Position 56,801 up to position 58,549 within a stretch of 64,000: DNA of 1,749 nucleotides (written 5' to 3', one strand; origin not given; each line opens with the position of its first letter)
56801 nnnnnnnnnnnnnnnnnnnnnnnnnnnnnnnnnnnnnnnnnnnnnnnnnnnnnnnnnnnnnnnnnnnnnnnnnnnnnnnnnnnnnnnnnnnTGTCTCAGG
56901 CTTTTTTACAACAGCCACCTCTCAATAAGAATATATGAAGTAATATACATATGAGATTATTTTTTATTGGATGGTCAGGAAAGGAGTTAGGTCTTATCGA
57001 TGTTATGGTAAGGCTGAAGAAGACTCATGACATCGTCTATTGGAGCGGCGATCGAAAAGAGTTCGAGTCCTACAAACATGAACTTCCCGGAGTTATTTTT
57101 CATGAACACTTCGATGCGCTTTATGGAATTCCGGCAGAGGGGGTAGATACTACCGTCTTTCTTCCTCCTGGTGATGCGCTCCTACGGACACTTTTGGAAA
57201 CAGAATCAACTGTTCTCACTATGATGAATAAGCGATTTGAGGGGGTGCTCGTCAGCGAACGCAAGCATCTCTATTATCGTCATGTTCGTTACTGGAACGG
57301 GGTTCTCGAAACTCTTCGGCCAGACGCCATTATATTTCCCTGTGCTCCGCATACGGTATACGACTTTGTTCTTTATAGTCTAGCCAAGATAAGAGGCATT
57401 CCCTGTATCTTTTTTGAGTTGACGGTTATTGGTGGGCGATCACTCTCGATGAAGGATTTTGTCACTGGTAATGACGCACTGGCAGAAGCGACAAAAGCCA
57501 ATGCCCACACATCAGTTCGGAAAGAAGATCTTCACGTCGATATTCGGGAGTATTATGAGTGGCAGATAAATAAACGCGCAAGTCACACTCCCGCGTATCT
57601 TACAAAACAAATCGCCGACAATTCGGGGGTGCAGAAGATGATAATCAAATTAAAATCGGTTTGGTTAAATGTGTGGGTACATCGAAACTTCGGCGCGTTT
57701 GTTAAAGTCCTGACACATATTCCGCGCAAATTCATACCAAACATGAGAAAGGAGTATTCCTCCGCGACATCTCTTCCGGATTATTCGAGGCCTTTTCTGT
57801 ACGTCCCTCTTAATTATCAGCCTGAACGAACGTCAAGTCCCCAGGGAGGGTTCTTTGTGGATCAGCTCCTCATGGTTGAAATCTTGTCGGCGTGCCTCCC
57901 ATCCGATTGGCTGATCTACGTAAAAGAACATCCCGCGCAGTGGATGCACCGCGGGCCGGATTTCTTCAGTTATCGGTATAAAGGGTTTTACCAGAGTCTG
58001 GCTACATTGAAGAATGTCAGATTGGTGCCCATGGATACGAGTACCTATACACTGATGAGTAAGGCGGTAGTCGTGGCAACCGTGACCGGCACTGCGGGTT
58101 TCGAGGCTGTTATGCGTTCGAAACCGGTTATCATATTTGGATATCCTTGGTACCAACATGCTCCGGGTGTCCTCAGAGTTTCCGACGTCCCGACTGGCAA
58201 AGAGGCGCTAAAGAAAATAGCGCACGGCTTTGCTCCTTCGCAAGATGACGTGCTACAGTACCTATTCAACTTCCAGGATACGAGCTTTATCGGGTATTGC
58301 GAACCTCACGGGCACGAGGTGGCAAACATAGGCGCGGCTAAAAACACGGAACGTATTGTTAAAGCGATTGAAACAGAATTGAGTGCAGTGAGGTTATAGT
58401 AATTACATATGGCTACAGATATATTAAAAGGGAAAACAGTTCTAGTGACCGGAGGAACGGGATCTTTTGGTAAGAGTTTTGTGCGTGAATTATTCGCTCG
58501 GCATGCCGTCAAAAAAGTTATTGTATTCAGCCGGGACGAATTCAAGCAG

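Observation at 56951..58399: Second copy of the HP-motif GT-B protein sits directly between the Leg-type and Pse-type modules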

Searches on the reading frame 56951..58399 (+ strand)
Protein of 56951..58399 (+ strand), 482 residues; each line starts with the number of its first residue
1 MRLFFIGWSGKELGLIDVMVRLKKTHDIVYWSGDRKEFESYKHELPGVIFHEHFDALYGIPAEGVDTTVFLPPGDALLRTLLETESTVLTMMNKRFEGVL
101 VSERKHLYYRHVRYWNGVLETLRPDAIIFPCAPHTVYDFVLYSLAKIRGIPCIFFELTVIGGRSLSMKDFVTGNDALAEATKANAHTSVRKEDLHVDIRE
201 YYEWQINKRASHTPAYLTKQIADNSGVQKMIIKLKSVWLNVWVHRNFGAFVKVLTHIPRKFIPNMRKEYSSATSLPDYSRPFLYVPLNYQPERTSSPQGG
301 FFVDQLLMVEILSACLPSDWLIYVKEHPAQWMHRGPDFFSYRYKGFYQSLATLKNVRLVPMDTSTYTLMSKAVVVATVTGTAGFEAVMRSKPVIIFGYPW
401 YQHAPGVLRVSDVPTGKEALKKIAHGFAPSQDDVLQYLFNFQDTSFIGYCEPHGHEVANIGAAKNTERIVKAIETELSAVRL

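Call 4: search_protein_families(library=pfam, proteins=[window:56951-58399:+], max_evalue=1)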
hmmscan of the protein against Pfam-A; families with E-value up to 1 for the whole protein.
window:56951-58399:+ (482 aa): 2 families
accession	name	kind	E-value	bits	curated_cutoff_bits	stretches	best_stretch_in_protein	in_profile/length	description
PF05159.20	Capsule_synth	-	1.1e-10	42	20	1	316-403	184-268/310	Capsule polysaccharide biosynthesis protein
PF02310.24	B12-binding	-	0.23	11.7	32.1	1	448-476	22-50/121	B12 binding domain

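Call 5: search_protein_families(library=ncbifam, proteins=[window:56951-58399:+], max_evalue=1)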
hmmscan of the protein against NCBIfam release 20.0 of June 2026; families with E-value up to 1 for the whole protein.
window:56951-58399:+ (482 aa): 1 family
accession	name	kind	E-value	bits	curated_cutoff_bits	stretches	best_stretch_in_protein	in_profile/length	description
NF046086.1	BFO_1060_trans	domain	0.0091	15.2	200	1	318-397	219-290/365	BFO_1060 family glycosyltransferase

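Call 10: find_homologous_proteins(query=window:56951-58399:+)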
Query window:56951-58399:+ (482 aa): 347 proteins with E <= 0.001 among 8000 candidates; the best 120 are listed.
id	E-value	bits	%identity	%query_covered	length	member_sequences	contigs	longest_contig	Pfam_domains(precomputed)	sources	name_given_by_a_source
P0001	0.0e+0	1123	100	100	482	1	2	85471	PF05159.21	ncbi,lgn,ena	-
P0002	6.2e-205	700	61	99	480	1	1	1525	PF05159.21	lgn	-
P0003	3.0e-201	687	60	100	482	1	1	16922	PF05159.21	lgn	-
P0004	4.5e-201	687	61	99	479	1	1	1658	PF05159.21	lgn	-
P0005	5.0e-201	687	61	99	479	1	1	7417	PF05159.21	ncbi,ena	-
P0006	1.8e-198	678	61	100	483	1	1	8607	PF05159.21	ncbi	-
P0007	2.6e-198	678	59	100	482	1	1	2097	PF05159.21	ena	-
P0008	2.1e-195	668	60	99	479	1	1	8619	PF05159.21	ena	-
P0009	1.3e-194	666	59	100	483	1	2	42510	PF05159.21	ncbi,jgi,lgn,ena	-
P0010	4.4e-194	664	59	99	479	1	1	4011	PF05159.21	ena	-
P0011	1.9e-187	642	56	99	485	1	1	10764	PF05159.21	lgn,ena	-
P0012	1.9e-179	616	55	99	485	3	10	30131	PF05159.21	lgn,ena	-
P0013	1.2e-177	610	55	100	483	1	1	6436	PF05159.21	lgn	-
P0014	1.5e-155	537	51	99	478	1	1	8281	PF05159.21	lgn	-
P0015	1.3e-153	530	48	99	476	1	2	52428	PF05159.21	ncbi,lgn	-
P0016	2.3e-150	520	48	98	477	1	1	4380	PF05159.21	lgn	-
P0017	1.1e-146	508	47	100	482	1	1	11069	PF05159.21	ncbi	-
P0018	4.3e-146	506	46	99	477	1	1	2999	PF05159.21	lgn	-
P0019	7.7e-146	505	49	99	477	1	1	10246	PF05159.21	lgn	-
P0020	9.9e-146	504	47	99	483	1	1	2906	PF05159.21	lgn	-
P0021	5.0e-145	502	46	100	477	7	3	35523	PF05159.21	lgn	-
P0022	1.7e-144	500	47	99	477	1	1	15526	PF05159.21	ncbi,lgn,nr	ncbi:MAG: hypothetical protein Q8Q46_03870 [Candidatus Giovannonibacteria bacterium]|nr:hypothetical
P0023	2.3e-143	497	48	98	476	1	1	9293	PF05159.21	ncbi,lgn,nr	ncbi:MAG: hypothetical protein Q7R64_00375 [bacterium]|nr:hypothetical protein [bacterium]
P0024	5.6e-143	495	48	99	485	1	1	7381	PF05159.21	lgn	-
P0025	5.2e-142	492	47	99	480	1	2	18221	PF05159.21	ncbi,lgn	-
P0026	1.3e-141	491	46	99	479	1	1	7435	PF05159.21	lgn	-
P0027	8.1e-141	488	48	99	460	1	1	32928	PF05159.21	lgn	-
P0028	9.5e-141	488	46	99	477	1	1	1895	PF05159.21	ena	-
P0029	1.4e-140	487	47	100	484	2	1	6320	PF05159.21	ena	-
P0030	9.3e-140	485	46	100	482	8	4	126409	PF05159.21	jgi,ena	-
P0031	1.9e-139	484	46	99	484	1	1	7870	PF05159.21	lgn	-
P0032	6.3e-139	482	47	99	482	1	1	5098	PF05159.21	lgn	-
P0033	1.9e-138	480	46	98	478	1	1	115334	PF05159.21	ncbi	-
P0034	2.8e-138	480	46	99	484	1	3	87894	PF05159.21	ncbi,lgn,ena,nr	ncbi:MAG: hypothetical protein EXS51_00375 [Candidatus Taylorbacteria bacterium]|nr:hypothetical pro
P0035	9.1e-138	478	46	99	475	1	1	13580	PF05159.21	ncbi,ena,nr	ncbi:MAG: hypothetical protein Greene041679_58 [Parcubacteria group bacterium Greene0416_79]|nr:MAG:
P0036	9.5e-138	478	46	99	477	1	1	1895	PF05159.21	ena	-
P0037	1.1e-137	478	46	99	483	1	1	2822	PF05159.21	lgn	-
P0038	3.4e-137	476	48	95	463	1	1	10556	PF05159.21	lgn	-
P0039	1.3e-136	474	45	99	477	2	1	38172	PF05159.21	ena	-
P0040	1.5e-136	474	45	100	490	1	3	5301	PF05159.21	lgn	-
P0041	2.0e-136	474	46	98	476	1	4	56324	PF05159.21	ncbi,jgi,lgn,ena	-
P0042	3.4e-136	473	45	99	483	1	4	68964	PF05159.21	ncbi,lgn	-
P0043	9.0e-136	472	47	99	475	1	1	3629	PF05159.21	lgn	-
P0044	9.6e-136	471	44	100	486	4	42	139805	PF05159.21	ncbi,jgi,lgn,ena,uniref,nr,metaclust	ncbi:hypothetical protein A3G55_00425 [Candidatus Giovannonibacteria bacterium RIFCSPLOWO2_12_FULL_4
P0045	9.6e-136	471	46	99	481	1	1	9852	PF05159.21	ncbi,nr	ncbi:MAG: hypothetical protein Q7S09_03495 [bacterium]|nr:hypothetical protein [bacterium]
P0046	1.0e-135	471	46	99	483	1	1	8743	PF05159.21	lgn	-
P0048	1.6e-135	471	45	100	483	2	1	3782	PF05159.21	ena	-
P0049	2.9e-135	470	47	98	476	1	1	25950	PF05159.21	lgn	-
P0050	3.5e-135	470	44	99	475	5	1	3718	PF05159.21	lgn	-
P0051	5.0e-135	469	45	99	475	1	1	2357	PF05159.21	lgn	-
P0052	3.3e-134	466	46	99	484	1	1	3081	PF05159.21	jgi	jgi:hypothetical protein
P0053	3.5e-134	466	44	99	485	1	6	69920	PF05159.21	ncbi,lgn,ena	ncbi:MAG: hypothetical protein AAB699_00745 [Patescibacteria group bacterium]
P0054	3.6e-134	466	46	99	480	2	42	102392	PF05159.21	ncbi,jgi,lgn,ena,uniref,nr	ncbi:MAG: hypothetical protein A2W52_01020 [Candidatus Taylorbacteria bacterium RIFCSPHIGHO2_02_49_2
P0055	3.7e-134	466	46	99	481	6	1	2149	PF05159.21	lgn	-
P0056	4.4e-134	466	45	99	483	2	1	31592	PF05159.21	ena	-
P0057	5.0e-134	466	46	99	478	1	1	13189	PF05159.21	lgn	-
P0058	1.2e-133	465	44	100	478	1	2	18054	PF05159.21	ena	-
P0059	2.8e-133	463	47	99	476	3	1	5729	PF05159.21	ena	-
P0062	1.4e-132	461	46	99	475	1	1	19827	PF05159.21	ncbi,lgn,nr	ncbi:MAG: hypothetical protein HY983_00780 [Candidatus Magasanikbacteria bacterium]|nr:hypothetical 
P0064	1.2e-131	458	45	99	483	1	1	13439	PF05159.21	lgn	-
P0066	3.2e-131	457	45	99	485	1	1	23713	PF05159.21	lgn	-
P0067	5.6e-131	456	44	99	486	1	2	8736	PF05159.21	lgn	-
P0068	1.2e-130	455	44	99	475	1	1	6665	PF05159.21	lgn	-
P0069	2.2e-130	454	43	100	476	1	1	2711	PF05159.21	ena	-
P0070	2.4e-130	454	41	100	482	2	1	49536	PF05159.21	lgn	-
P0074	1.1e-128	448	45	99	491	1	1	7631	PF05159.21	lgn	-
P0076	2.3e-128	447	45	99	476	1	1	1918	PF05159.21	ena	-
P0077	2.4e-128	447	44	99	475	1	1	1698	PF05159.21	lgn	-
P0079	5.6e-128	446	45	99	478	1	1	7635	PF05159.21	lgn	-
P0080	1.1e-127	445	44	99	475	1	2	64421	PF05159.21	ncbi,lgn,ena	-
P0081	2.0e-127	444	43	99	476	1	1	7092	PF05159.21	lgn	-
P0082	1.0e-126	442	44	98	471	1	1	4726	PF05159.21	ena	-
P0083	4.2e-126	440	45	100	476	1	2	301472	PF05159.21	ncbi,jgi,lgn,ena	ncbi:MAG: hypothetical protein WC619_00460 [Patescibacteria group bacterium]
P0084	5.1e-126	439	44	100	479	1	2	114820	PF05159.21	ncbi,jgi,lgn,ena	-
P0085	7.4e-126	439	45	99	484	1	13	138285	PF05159.21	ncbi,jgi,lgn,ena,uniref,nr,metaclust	ncbi:MAG: hypothetical protein A3I89_01945 [Candidatus Harrisonbacteria bacterium RIFCSPLOWO2_02_FUL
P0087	1.8e-124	434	43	99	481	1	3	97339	PF05159.21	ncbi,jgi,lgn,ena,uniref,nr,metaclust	ncbi:MAG: hypothetical protein A2909_00890 [Candidatus Tagabacteria bacterium RIFCSPLOWO2_01_FULL_39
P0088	5.1e-124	433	42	100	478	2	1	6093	PF05159.21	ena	-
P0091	1.4e-122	428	43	99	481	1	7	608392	PF05159.21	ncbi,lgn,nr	ncbi:MAG: hypothetical protein HYY86_00730 [Candidatus Harrisonbacteria bacterium]|nr:hypothetical p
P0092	1.6e-122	428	42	99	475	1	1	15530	PF05159.21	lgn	-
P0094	3.1e-122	427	42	99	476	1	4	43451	PF05159.21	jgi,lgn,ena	-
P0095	5.2e-122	426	43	100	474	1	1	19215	PF05159.21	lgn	-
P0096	5.3e-122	426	44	99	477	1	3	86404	PF05159.21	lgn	-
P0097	1.1e-121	425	44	99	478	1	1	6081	PF05159.21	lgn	-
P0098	1.3e-121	425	42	99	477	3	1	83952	PF05159.21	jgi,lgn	jgi:hypothetical protein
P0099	2.1e-121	424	42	100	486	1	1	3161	PF05159.21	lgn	-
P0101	7.7e-121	422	43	99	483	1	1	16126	PF05159.21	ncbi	-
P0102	8.0e-121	422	42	100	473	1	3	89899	PF05159.21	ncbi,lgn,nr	ncbi:MAG: hypothetical protein PHZ04_02525 [Patescibacteria group bacterium]|nr:hypothetical protein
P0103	1.2e-120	422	42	99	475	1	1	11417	PF05159.21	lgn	-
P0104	3.1e-120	420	42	100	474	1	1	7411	PF05159.21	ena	-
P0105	1.3e-119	418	41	98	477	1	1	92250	PF05159.21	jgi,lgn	-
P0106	2.3e-119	417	44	96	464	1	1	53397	PF05159.21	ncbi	-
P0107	3.6e-119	417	41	100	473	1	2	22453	PF05159.21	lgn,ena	-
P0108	4.1e-119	417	44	94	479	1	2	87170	PF05159.21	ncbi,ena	ncbi:MAG: hypothetical protein AAB378_00685 [Patescibacteria group bacterium]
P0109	4.2e-119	417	41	100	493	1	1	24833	PF05159.21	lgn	-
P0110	6.2e-119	416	41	99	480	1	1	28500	PF05159.21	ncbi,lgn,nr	ncbi:MAG: hypothetical protein PHP03_03080 [Candidatus Pacebacteria bacterium]|nr:hypothetical prote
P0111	1.8e-118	414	41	100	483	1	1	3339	PF05159.21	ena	-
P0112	1.0e-117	412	42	98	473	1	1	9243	PF05159.21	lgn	-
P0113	3.9e-117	410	43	99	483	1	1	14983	PF05159.21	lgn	-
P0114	4.6e-117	410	43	99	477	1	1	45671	PF05159.21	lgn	-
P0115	8.8e-117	409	40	98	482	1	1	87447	PF05159.21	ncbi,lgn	-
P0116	9.2e-117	409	41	99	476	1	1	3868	PF05159.21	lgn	-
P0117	9.6e-117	409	42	99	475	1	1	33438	PF05159.21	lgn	-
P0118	2.5e-116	407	42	99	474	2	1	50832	PF05159.21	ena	-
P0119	2.7e-116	407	42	98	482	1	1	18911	PF05159.21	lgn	-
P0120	4.4e-116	407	43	99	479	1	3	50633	PF05159.21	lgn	-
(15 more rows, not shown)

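Call 14: find_encoding_contigs(protein=P0001, flank=10000, max_places=2)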
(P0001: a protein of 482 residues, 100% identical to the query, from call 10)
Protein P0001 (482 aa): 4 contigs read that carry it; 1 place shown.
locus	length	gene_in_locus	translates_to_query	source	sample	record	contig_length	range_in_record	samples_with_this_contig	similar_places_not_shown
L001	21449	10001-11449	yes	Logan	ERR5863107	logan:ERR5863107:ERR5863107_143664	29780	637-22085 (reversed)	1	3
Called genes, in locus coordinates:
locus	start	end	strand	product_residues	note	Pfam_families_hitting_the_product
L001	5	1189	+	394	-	-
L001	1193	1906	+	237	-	PF02348:CTP_transf_3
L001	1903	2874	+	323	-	PF01408:GFO_IDH_MocA, PF22725:GFO_IDH_MocA_C3, PF02894:GFO_IDH_MocA_C (weak)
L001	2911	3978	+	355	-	PF03102:NeuB, PF08666:SAF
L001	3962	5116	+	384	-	PF02350:Epimerase_2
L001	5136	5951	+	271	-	PF00551:Formyl_trans_N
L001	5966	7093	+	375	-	PF01041:DegT_DnrJ_EryC1, PF01053:Cys_Met_Meta_PP, PF00266:Aminotran_5 (weak), PF01212:Beta_elim_lyase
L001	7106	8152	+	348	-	PF00106:adh_short (weak), PF01073:3Beta_HSD, PF01370:Epimerase, PF02719:Polysacc_synt_2, PF04321:RmlD_sub_bind, PF16363:GDP_Man_Dehyd, PF07993:NAD_binding_4, PF13460:NAD_binding_10, +2 more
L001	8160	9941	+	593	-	PF00664:ABC_membrane, PF00005:ABC_tran, PF02463:SMC_N (faint)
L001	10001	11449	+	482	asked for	PF05159:Capsule_synth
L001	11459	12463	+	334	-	PF00106:adh_short, PF01370:Epimerase, PF02719:Polysacc_synt_2, PF04321:RmlD_sub_bind, PF05368:NmrA, PF08659:KR, PF01073:3Beta_HSD, PF07993:NAD_binding_4, +3 more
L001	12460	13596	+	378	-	PF01041:DegT_DnrJ_EryC1, PF00155:Aminotran_1_2, PF01053:Cys_Met_Meta_PP (faint), PF01212:Beta_elim_lyase, PF00266:Aminotran_5 (weak)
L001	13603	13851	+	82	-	PF01541:GIY-YIG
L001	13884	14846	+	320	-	PF01408:GFO_IDH_MocA, PF01488:Shikimate_DH (weak), PF22725:GFO_IDH_MocA_C3, PF02894:GFO_IDH_MocA_C (weak)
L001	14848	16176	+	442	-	PF00202:Aminotran_3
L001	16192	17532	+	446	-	PF02348:CTP_transf_3, PF12804:NTP_transf_3, PF02698:DUF218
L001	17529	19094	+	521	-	PF00583:Acetyltransf_1, PF13302:Acetyltransf_3, PF13508:Acetyltransf_7 (weak), PF03102:NeuB, PF08666:SAF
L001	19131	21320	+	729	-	PF04932:Wzy_C, PF00515:TPR_1 (faint), PF13181:TPR_8 (faint), PF23914:TPR_CcmH_CycH (faint), PF13374:TPR_10 (faint), PF13424:TPR_12 (faint), PF13428:TPR_14 (faint), PF14559:TPR_19, +4 more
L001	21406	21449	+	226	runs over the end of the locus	?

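Call 15: find_encoding_contigs(protein=P0033, flank=10000, max_places=2)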
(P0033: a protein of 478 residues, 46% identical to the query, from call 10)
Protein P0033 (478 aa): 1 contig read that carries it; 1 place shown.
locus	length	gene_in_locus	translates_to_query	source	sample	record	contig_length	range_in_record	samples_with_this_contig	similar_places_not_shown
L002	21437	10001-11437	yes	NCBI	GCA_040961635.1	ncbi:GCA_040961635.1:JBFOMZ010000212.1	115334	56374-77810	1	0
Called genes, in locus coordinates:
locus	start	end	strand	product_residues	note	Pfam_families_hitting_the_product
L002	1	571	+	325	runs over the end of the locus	PF01408:GFO_IDH_MocA, PF03807:F420_oxidored (faint), PF02894:GFO_IDH_MocA_C, PF22725:GFO_IDH_MocA_C3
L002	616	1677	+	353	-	PF03102:NeuB, PF08666:SAF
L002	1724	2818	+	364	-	PF02350:Epimerase_2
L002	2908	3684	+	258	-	PF00551:Formyl_trans_N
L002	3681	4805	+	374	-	PF01041:DegT_DnrJ_EryC1, PF00155:Aminotran_1_2 (weak), PF01053:Cys_Met_Meta_PP, PF01212:Beta_elim_lyase (weak)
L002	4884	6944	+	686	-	PF02310:B12-binding (weak), PF04055:Radical_SAM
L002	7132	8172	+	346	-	PF01370:Epimerase, PF02719:Polysacc_synt_2, PF04321:RmlD_sub_bind, PF05368:NmrA, PF01073:3Beta_HSD, PF07993:NAD_binding_4, PF13460:NAD_binding_10, PF16363:GDP_Man_Dehyd, +2 more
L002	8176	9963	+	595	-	PF00664:ABC_membrane, PF02463:SMC_N (faint), PF00005:ABC_tran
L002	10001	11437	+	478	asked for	PF05159:Capsule_synth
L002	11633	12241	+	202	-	PF02348:CTP_transf_3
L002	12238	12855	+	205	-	PF00117:GATase, PF01174:SNO, PF07722:Peptidase_C26 (weak)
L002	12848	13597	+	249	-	PF00977:His_biosynth, PF03060:NMO (faint)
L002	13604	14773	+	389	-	-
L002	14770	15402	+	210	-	PF02698:DUF218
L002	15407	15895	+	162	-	PF13302:Acetyltransf_3, PF13420:Acetyltransf_4 (faint), PF00583:Acetyltransf_1, PF13508:Acetyltransf_7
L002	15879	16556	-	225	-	PF05711:TylF, PF13578:Methyltransf_24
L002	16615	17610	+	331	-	PF01073:3Beta_HSD, PF01370:Epimerase, PF04321:RmlD_sub_bind, PF16363:GDP_Man_Dehyd, PF13460:NAD_binding_10 (weak)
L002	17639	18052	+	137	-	PF00190:Cupin_1 (weak), PF00908:dTDP_sugar_isom, PF05523:FdtA, PF14667:Polysacc_synt_C (weak)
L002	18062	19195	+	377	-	PF01041:DegT_DnrJ_EryC1, PF00155:Aminotran_1_2 (weak), PF01212:Beta_elim_lyase, PF00266:Aminotran_5, PF01053:Cys_Met_Meta_PP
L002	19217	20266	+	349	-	PF03102:NeuB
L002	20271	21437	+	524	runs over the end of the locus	-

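Call 17: search_solved_structures(query=window:56951-58399:+, max_evalue=10)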
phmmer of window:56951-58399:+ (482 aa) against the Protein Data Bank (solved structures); distinct sequences matched with E-value up to 10: 8.
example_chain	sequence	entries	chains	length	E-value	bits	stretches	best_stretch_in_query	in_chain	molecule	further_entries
8fux_A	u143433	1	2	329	7.2e-08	34.8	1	330-402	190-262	Capsule polysaccharide export protein KpsC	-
8fuw_A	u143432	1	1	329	7.2e-08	34.8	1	330-402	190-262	Capsule polysaccharide export protein KpsC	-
6mgc_A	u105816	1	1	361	8.1e-08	34.7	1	330-402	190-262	Capsule polysaccharide export protein KpsC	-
6mgd_A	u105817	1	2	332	0.00017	23.7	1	335-402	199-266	Capsular polysaccharide export system protein KpsC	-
6mgb_A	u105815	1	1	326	0.0055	18.7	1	333-402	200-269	Capsular polysaccharide export system protein KpsC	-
7zq8_A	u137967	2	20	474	0.064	15.2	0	241-295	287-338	VelcroVax tandem HBcAg with SUMO-Affimer inserted at MIR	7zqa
1jig_A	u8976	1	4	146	0.49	12.3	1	308-354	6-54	Dlp-2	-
3byi_A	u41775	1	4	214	1.2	11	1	325-441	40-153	Rho GTPase activating protein 15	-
